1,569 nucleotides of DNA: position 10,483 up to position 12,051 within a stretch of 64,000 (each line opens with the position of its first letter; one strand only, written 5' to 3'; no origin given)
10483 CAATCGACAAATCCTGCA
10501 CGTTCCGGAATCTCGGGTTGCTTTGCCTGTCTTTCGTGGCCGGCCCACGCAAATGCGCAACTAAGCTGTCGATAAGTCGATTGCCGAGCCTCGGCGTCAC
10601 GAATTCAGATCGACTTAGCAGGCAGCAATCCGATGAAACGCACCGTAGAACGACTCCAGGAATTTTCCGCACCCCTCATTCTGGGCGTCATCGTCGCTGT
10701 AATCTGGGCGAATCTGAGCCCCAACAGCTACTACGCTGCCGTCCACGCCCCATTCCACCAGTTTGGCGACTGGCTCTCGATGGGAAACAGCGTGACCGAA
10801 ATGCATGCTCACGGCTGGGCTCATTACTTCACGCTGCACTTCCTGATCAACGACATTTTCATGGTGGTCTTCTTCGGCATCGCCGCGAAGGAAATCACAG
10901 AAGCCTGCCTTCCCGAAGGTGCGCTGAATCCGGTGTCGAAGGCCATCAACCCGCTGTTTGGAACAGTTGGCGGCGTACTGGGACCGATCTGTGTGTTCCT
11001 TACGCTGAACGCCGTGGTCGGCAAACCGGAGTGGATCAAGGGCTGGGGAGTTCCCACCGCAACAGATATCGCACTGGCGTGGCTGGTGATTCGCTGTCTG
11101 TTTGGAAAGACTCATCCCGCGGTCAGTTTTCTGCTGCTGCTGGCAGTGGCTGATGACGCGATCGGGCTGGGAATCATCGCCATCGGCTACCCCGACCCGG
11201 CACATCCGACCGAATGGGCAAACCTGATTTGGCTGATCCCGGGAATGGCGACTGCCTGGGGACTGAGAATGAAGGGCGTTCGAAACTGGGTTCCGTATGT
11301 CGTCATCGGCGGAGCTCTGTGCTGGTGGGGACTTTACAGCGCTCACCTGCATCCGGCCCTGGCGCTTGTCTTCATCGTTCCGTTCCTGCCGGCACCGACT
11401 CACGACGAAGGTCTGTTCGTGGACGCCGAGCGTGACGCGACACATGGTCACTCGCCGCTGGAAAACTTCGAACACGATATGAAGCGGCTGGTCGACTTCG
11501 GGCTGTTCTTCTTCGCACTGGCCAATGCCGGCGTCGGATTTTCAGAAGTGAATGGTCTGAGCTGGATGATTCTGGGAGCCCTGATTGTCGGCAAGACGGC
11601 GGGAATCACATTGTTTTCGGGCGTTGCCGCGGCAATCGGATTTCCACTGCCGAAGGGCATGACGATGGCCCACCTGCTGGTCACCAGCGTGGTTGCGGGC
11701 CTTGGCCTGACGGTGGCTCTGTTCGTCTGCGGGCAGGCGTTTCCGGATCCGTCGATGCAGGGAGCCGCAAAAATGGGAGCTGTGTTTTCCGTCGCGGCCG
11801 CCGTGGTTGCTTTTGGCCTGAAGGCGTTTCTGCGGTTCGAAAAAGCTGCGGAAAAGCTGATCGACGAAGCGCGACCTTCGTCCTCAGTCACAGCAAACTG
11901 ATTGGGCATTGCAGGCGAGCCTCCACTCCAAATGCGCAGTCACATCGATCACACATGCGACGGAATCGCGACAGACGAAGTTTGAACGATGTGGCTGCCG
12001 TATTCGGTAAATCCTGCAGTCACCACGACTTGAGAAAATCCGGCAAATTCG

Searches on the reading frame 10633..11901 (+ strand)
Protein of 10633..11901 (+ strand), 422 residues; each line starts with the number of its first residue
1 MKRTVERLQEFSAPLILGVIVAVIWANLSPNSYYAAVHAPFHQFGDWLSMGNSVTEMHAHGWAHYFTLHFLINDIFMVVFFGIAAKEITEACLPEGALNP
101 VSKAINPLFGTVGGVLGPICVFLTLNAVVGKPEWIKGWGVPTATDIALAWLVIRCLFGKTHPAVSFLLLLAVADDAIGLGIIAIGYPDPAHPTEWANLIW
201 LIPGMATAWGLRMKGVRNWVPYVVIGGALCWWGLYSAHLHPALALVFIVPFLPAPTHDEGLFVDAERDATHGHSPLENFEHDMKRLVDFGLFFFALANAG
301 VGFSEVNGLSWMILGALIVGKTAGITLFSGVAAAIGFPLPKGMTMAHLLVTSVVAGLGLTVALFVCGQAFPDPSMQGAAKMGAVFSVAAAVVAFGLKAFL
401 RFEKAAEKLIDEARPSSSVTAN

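Call 94: search_protein_families(library=pfam, proteins=[window:10633-11901:+], max_evalue=0.00001)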
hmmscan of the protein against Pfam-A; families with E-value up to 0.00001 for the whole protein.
window:10633-11901:+ (422 aa): 1 family
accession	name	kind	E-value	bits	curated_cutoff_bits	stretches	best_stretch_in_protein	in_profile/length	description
PF06965.17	Na_H_antiport_1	-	2e-57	195.2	23.5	1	13-393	12-370/374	Na+/H+ antiporter 1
